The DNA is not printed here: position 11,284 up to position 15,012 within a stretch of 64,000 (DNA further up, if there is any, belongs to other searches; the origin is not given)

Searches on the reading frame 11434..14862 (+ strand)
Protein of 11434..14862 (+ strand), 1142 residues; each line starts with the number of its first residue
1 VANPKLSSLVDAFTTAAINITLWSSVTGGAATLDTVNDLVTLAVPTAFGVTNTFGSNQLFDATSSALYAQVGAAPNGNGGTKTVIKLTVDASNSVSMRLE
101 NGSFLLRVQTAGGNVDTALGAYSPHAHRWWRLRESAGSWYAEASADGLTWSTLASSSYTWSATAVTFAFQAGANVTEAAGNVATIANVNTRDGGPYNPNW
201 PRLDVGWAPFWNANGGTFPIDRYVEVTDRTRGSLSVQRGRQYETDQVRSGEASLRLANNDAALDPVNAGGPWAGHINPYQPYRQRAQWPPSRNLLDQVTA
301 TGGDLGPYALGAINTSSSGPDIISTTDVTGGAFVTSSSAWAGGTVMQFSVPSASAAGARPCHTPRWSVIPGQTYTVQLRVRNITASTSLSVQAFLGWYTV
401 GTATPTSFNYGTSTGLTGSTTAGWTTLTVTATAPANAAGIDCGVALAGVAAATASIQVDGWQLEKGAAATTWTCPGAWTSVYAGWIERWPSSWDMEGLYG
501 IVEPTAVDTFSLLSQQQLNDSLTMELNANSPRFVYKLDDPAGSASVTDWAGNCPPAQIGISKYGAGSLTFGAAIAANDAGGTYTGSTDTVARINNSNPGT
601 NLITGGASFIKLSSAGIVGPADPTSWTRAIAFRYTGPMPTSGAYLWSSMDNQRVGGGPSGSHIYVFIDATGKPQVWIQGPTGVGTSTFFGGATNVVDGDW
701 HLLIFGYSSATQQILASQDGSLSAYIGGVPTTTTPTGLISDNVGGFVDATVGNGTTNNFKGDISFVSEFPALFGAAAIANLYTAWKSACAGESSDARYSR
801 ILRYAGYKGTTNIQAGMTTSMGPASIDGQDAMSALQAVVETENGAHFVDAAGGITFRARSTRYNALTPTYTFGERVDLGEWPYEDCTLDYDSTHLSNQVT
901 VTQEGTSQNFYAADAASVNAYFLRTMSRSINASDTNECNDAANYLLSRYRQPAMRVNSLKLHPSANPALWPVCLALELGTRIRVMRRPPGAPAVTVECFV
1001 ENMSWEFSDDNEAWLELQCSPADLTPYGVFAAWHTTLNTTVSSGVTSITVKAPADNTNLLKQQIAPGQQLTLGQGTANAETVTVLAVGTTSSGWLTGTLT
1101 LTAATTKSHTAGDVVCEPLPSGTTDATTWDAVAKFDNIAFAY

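Call 131: search_protein_families(library=phrogs, proteins=[window:11434-14862:+], max_evalue=0.00001)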
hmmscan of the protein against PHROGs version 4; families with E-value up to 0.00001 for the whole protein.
window:11434-14862:+ (1142 aa): 1 family
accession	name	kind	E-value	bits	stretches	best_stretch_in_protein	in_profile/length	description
phrog_5313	-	unknown function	2.9e-133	447.2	1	2-1115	2-1042/1052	-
